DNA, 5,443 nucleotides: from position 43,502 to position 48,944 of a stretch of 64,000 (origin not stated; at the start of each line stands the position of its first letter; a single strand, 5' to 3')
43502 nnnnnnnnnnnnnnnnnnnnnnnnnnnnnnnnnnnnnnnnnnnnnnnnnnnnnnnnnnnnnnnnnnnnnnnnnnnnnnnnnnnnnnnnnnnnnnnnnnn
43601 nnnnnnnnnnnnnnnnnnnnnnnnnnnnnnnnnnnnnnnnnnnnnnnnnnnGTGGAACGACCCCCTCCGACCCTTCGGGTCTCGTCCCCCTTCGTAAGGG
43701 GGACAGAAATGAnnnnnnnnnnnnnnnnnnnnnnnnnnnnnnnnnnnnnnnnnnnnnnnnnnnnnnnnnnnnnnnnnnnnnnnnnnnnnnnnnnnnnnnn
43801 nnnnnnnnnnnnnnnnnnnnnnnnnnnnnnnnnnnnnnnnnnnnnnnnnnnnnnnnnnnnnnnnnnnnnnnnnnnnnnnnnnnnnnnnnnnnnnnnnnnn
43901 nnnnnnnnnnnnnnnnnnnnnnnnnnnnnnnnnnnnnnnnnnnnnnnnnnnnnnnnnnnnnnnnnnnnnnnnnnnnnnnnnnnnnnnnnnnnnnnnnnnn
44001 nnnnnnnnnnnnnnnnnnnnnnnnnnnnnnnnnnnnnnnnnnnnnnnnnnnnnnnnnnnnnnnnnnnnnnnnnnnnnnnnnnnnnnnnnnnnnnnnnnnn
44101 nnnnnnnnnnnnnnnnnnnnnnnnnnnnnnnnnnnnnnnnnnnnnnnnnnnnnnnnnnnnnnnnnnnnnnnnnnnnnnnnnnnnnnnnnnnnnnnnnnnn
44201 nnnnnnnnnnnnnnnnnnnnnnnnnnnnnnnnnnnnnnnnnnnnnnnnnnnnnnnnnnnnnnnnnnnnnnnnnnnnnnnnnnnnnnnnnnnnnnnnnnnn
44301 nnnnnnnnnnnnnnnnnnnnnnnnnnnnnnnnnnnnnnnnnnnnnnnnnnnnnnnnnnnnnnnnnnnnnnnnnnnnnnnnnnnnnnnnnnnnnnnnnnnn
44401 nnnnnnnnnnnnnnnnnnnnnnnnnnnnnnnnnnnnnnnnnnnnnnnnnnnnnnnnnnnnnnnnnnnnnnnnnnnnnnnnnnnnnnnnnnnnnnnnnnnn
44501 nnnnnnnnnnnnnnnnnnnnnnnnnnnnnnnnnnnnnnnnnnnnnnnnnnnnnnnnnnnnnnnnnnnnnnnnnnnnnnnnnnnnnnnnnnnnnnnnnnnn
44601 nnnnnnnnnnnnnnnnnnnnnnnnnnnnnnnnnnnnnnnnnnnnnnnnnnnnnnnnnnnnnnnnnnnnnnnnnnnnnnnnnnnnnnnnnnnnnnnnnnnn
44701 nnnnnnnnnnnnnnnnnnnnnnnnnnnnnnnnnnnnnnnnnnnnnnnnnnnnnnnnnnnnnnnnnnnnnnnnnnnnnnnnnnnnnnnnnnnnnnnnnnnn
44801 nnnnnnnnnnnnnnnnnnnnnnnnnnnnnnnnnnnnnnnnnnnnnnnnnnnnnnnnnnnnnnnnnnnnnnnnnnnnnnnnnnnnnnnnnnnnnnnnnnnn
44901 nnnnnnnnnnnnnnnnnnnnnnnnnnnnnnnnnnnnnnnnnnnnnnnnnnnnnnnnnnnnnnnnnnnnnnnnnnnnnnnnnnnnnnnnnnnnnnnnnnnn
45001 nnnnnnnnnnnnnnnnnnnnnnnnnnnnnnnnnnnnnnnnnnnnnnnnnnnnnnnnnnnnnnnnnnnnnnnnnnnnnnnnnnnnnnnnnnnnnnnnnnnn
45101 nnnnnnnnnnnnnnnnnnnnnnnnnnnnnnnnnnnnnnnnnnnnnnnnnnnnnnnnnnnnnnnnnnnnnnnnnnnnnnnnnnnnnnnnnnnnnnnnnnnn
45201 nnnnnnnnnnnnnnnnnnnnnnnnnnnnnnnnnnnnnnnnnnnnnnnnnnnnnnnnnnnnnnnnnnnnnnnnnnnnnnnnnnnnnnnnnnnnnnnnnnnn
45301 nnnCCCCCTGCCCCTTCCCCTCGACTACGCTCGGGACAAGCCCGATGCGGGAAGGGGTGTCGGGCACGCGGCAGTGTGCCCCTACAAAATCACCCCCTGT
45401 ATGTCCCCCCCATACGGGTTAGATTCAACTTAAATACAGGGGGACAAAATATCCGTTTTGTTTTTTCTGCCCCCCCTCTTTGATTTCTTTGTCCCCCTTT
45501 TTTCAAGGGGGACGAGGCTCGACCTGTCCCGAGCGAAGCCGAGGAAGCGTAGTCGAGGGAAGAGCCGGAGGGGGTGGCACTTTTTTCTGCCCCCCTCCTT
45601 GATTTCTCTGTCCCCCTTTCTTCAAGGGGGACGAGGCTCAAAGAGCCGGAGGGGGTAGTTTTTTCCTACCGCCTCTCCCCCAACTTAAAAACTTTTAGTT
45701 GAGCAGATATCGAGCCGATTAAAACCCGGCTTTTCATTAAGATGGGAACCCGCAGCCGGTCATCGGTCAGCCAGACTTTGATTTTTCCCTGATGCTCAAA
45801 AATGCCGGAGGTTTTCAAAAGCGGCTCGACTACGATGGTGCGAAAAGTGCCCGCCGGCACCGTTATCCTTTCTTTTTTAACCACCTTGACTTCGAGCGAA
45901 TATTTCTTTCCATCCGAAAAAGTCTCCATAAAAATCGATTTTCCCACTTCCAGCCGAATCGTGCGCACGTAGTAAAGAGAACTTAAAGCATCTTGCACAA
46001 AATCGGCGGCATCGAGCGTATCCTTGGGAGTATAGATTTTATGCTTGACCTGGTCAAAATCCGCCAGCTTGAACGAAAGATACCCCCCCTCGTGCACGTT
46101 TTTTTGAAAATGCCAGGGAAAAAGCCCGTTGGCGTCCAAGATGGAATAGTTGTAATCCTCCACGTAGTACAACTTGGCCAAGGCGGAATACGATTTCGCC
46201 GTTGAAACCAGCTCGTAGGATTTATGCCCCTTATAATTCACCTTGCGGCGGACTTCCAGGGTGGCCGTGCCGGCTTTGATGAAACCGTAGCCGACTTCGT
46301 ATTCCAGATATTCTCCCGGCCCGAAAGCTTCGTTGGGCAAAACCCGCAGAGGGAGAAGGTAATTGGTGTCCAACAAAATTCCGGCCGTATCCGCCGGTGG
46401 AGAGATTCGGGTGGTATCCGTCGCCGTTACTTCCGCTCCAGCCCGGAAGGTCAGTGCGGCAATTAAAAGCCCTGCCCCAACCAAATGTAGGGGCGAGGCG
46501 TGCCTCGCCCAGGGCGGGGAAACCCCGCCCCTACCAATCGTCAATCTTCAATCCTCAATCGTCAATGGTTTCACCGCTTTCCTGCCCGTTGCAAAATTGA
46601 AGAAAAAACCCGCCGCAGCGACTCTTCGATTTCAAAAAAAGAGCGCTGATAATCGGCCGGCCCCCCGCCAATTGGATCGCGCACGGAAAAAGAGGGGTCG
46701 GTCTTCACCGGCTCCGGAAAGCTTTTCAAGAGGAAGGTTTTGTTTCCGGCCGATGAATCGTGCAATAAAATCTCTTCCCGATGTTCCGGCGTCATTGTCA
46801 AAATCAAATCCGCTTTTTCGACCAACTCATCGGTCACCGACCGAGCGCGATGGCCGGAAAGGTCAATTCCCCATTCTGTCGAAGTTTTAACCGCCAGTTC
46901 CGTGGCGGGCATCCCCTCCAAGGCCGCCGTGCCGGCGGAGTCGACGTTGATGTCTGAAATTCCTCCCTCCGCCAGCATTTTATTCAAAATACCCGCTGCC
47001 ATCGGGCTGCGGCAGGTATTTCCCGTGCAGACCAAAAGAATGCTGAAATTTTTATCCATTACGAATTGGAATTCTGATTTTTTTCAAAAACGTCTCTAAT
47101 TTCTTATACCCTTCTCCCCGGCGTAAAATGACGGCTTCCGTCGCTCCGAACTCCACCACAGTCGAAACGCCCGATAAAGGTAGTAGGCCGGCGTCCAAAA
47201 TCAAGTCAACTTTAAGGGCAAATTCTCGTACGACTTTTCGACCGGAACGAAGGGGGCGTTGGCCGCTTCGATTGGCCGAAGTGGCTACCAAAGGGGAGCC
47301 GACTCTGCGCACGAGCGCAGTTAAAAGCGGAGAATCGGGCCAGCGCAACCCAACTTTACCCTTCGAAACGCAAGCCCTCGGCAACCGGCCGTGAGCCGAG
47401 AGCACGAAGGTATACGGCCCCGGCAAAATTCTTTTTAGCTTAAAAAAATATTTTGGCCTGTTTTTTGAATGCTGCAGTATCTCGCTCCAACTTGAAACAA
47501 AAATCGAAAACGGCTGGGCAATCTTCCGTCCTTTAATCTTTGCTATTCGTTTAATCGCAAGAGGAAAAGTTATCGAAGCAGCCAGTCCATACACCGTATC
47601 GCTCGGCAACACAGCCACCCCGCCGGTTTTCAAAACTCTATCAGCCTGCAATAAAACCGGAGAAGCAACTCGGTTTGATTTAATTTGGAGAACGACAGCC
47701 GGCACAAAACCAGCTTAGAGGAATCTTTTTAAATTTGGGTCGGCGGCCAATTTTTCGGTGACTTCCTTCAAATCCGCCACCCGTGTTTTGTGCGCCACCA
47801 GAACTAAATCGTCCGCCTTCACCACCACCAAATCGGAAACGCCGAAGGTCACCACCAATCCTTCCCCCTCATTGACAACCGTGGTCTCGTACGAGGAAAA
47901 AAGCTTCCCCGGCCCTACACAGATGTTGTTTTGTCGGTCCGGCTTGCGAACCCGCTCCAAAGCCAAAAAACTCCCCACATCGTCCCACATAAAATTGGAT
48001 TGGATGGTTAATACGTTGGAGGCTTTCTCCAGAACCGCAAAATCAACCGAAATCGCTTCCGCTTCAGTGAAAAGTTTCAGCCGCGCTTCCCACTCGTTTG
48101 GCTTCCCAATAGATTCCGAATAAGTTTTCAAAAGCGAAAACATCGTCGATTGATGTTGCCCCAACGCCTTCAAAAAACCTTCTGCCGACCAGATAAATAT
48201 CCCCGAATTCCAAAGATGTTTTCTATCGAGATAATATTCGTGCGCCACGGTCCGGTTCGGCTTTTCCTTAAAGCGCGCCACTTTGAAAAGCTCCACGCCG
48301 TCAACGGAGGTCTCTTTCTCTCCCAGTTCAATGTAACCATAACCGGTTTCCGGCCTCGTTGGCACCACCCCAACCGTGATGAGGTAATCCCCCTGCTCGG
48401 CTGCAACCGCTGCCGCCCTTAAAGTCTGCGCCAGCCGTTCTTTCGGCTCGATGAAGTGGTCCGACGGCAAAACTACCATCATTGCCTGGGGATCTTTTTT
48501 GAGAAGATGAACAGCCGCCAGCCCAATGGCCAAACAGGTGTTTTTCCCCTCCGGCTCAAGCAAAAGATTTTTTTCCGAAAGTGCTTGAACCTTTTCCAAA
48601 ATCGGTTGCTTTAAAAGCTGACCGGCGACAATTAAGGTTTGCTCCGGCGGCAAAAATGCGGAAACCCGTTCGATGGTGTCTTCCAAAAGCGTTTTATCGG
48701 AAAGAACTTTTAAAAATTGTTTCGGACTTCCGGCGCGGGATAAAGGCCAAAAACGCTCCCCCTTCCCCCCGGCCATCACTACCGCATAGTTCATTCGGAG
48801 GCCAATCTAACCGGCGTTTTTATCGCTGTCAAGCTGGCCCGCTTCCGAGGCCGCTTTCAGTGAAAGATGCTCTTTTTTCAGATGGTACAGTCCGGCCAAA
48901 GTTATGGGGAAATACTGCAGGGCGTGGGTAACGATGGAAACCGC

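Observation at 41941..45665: Solitary type IIG restriction-modification gene bracketed by copies of an interspersed repeat: a likely inserted defence islet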

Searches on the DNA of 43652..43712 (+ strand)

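Call 61: build_rna_model(alignment_id=A5, structure=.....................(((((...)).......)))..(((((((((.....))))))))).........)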
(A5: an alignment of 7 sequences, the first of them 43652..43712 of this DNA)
Model R1 built from alignment A5 (7 sequences, 75 columns); structure: as given.
model positions 64; base pairs 14; branch points 1; effective number of sequences 3.24; information 0.876 bits per position. Calibrated on 0.2 Mb of random sequence (short: E-values are rough).
structure used (alignment columns):
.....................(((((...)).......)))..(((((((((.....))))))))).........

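Call 62: search_with_rna_model(model_id=R1, sources=[window, L001, L002, L003, L004, L005, L006, L007, L008, L009], max_evalue=1, show_alignments=0)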
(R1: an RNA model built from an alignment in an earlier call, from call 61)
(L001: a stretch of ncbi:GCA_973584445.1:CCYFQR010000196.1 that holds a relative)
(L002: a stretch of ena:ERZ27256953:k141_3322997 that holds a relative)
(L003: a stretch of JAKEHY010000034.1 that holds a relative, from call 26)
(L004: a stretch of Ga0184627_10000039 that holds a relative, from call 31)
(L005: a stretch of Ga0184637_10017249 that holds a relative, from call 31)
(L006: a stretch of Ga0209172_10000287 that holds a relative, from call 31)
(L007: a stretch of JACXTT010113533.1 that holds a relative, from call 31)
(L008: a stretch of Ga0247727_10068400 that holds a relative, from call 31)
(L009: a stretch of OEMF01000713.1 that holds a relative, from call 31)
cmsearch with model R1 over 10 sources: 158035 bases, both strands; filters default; matches with E-value up to 1: 22.
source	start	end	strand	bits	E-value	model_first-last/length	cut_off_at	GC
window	45602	45665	-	86.6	3.5e-19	1-64/64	no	0.53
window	62053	62116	+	79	2.4e-17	1-64/64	no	0.55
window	43651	43712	+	78.9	2.6e-17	1-64/64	no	0.63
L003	10948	11008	+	72.3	1.1e-15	1-64/64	no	0.64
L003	11489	11551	+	71.6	1.5e-15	1-64/64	no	0.63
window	45483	45584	-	67.2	1.9e-14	1-64/64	no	0.59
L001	11335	11403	+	58.7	2.2e-12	1-64/64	no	0.54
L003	10826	10875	+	31.3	1.1e-05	1-64/64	no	0.46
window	62160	62210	-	30.3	2e-05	1-64/64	no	0.45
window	61423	61472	-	23.8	0.00073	1-64/64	no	0.42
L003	10980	11000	-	20.1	0.0058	34-56/64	no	0.71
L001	11375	11395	-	19.7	0.0074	34-56/64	no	0.67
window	43684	43704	-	19.7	0.0074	34-56/64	no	0.67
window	61399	61459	+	19.2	0.0096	1-64/64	no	0.43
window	45491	45513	+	18.2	0.017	34-56/64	no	0.57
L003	10845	10867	-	15.9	0.062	34-56/64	no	0.57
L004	12213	12234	+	11.1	0.96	1-64/64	no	0.45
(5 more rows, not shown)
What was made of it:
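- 43651..43712 (+): In-frame copy of the family-B double-hairpin repeat inside the CDS. It encodes about aa 428-447 (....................), in a loop predicted to be disordered. Scores 78.9 bits against covariance model R1, noting it is one of that model's seven seed sequences (call 62).
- On In-frame palindromic repeat insertion (RPE-like): It scores 78.9 bits against model R1, of which it is a seed sequence (call 62).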

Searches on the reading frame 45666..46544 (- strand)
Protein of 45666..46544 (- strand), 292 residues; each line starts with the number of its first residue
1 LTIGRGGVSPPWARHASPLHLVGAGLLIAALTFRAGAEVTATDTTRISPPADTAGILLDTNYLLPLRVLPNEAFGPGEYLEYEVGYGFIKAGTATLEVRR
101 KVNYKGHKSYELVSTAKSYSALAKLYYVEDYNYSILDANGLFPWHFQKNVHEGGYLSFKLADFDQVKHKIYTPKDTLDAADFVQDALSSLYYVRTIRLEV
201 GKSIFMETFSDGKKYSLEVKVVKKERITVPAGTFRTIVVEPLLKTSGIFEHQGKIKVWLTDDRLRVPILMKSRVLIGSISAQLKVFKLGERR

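Call 10: search_protein_families(library=pfam, proteins=[window:45666-46544:-], max_evalue=0.01)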
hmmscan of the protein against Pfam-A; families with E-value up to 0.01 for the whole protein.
window:45666-46544:- (292 aa): 2 families
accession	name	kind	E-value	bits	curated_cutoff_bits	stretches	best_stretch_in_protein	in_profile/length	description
PF11306.15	DUF3108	-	1.6e-39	136.3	26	1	81-283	1-208/209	Protein of unknown function (DUF3108)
PF21347.3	DUF3108_like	-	0.00033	21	27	1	218-261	133-177/199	DUF3108-like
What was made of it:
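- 45666..46544 (-): DUF3108 gene, the conserved right flank of the variable spot. Pfam E=1.6e-39 (call 10).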

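Call 26: find_related_loci(query=window:45666-46544:-, collection=genome_contigs, flank=10000)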
Query window:45666-46544:- (292 aa) in genome_contigs; peptide patterns used: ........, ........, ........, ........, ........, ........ (x = any residue, [..] = any of these).
599 stretches matched a pattern (row limit reached: there are more); 1 encode a relative of the query (tblastn E <= 1e-3); 1 distinct loci.
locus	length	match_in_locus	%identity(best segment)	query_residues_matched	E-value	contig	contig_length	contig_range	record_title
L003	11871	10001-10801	74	27-292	6e-133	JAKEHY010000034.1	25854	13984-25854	MAG: Candidatus Zixiibacteriota bacterium isolate PMV_8.32 PMV_8.32.k101_868152, whole genome shotgun sequence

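Call 31: find_related_loci(query=A4, collection=metagenome_contigs, flank=10000)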
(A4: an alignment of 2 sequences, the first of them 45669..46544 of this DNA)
Query A4 (292 aa) in metagenome_contigs; peptide patterns used: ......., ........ (x = any residue, [..] = any of these).
155 stretches matched a pattern; 6 encode a relative of the query (tblastn E <= 1e-3); 6 distinct loci.
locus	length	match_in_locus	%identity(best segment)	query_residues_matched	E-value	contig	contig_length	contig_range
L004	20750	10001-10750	93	43-292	4e-157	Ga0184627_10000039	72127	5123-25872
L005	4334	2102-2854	80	43-292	7e-138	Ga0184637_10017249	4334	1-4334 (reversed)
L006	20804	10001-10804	72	26-292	3e-129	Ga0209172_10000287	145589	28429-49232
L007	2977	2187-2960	75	38-292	8e-134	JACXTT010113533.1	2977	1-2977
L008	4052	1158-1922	75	38-292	1e-130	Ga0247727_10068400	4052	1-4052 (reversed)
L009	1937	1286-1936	74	26-241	3e-110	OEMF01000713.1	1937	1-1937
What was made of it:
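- Tried and rejected: The metagenome scan supplied the informative loci (call 31).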

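Call 40: search_protein_families(library=pfam, proteins=[L004:10750-12162:+, L004:12281-12958:+, L008:1991-3340:+, L006:10994-12994:-, L006:13286-15661:+, L005:2947-3687:-, L005:3687-4187:-, L003:11059-11652:-], max_evalue=0.01)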
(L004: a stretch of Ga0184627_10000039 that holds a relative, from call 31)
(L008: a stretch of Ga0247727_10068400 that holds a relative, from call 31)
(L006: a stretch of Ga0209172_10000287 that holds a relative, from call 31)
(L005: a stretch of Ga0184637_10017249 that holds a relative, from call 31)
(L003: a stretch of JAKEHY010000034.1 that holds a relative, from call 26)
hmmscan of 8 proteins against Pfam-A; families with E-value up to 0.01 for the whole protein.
L004:10750-12162:+ (470 aa): 2 families
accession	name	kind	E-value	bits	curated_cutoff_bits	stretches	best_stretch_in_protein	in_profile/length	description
PF01979.26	Amidohydro_1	-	6.7e-23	81.9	25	1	117-451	1-343/345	Amidohydrolase family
PF07969.17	Amidohydro_3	-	5.4e-15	56.3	29.7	2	353-435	359-450/472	Amidohydrolase family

L004:12281-12958:+ (225 aa): 1 family
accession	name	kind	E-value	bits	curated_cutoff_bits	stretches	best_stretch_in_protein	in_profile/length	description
PF12762.13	DDE_Tnp_IS1595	-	5.1e-24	85.5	27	1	68-206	3-153/153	ISXO2-like transposase domain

L008:1991-3340:+ (449 aa): 2 families
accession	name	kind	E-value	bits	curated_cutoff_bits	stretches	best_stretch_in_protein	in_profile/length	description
PF01979.26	Amidohydro_1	-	1.6e-23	83.9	25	1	96-430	1-343/345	Amidohydrolase family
PF07969.17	Amidohydro_3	-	7.7e-14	52.5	29.7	2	331-414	358-450/472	Amidohydrolase family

L006:10994-12994:- (666 aa): 10 families
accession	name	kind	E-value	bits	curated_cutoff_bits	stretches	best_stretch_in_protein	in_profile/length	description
PF13620.12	CarboxypepD_reg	-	1.3e-61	205.3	32.3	6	321-404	1-81/82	Carboxypeptidase regulatory-like domain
PF13715.12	CarbopepD_reg_2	-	2.4e-20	72.8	32.2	2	322-404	1-76/88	CarboxypepD_reg-like domain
PF17210.9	SdrD_B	-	3.8e-12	46.8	29.7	1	50-88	27-66/112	SdrD B-like domain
PF17802.7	SpaA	-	2.7e-05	24.7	23.1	0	55-84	26-56/91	Prealbumin-like fold domain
PF22902.2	NOMO1-like_9th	-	0.00013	22.1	27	0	341-381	20-61/75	BOS complex subunit NOMO1-like, beta sandwich domain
PF00404.24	Dockerin_1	-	0.00033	21.2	22.9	1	602-648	2-49/57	Dockerin type I domain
PF24421.1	Ig_J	-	0.0017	18.9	29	0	52-87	45-83/104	Tip attachment protein J, Ig-like domain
PF14686.12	fn3_3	-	0.0017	18.5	24.4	0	340-397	15-73/75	Polysaccharide lyase family 4, domain II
PF12985.13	DUF3869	-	0.0028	18.3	24.5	0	543-582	29-68/85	Domain of unknown function (DUF3869)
PF07210.18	DUF1416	-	0.0061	16.9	23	0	517-590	22-93/97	Protein of unknown function (DUF1416)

L006:13286-15661:+ (791 aa): 3 families
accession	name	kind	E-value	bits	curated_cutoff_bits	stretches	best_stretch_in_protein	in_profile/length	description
PF10531.15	SLBB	-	1.5e-48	162.9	27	6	211-259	1-50/55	SLBB domain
PF22461.2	SLBB_2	-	4.3e-40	136.1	27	4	211-288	2-79/79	SLBB domain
PF02563.21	Poly_export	-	5.6e-20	71.7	28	1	130-204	2-76/77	Polysaccharide biosynthesis/export protein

L005:2947-3687:- (246 aa): 1 family
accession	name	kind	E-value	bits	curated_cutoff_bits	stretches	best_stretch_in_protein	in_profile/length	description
PF07505.17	DUF5131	-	3e-101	338.5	28.9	1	5-234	2-243/243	Protein of unknown function (DUF5131)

L005:3687-4187:- (166 aa): 0 families

L003:11059-11652:- (197 aa): 0 families

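Call 42: search_protein_families(library=ncbifam, proteins=[L005:3687-4187:-], max_evalue=0.001)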
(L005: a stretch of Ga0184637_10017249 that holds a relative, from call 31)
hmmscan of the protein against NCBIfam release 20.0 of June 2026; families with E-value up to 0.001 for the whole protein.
L005:3687-4187:- (166 aa): 1 family
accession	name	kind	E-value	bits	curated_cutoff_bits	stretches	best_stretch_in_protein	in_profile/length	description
TIGR04474.1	tcm_partner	subfamily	5e-28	98.8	53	1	2-160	115-262/263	three-Cys-motif partner protein TcmP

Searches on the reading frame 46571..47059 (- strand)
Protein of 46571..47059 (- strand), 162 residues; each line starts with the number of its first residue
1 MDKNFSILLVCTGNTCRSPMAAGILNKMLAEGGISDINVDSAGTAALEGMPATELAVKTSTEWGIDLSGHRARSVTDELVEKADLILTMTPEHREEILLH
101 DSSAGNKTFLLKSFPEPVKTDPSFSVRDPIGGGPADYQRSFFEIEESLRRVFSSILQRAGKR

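Call 10: search_protein_families(library=pfam, proteins=[window:46571-47059:-], max_evalue=0.01)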
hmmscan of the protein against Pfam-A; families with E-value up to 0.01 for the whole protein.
window:46571-47059:- (162 aa): 1 family
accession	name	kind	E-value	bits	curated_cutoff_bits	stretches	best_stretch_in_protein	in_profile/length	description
PF01451.26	LMWPc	-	1.9e-29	103.1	23.2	1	7-150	1-142/144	Low molecular weight phosphotyrosine protein phosphatase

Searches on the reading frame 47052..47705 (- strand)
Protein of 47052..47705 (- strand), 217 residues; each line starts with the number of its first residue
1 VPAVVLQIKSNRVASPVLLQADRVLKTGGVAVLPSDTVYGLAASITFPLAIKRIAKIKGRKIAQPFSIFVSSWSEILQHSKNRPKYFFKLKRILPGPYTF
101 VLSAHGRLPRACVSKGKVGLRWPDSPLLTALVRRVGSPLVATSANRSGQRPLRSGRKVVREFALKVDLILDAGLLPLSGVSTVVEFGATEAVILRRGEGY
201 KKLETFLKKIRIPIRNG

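Call 10: search_protein_families(library=pfam, proteins=[window:47052-47705:-], max_evalue=0.01)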
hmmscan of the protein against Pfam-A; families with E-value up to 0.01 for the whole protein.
window:47052-47705:- (217 aa): 1 family
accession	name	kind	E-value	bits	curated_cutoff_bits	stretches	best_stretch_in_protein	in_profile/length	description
PF01300.24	Sua5_yciO_yrdC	-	2.2e-43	148.2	25.1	1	24-197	2-178/178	Telomere recombination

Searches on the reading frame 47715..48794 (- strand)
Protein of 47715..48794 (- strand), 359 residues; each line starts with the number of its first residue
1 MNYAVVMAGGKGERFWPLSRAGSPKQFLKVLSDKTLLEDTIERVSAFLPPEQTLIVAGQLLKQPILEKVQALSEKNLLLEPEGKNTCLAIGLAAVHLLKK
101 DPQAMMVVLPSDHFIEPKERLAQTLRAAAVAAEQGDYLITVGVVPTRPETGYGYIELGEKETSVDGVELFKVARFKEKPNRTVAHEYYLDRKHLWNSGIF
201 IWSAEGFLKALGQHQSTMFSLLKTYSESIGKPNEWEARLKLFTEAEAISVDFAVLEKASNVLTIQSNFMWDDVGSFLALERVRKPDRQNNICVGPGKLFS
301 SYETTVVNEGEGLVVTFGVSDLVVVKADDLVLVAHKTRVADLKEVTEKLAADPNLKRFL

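Call 10: search_protein_families(library=pfam, proteins=[window:47715-48794:-], max_evalue=0.01)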
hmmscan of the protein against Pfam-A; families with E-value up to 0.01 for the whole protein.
window:47715-48794:- (359 aa): 3 families
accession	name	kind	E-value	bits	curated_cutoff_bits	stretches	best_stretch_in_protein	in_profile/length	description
PF00483.29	NTP_transferase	-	3.9e-38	131.9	21.2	1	4-284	2-240/245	Nucleotidyl transferase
PF22640.1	ManC_GMP_beta-helix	-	2e-08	34.5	27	1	305-349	11-55/55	MannoseP isomerase/GMP-like beta-helix domain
PF12804.13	NTP_transf_3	-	3.4e-07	31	27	1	4-129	1-112/160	MobA-like NTP transferase domain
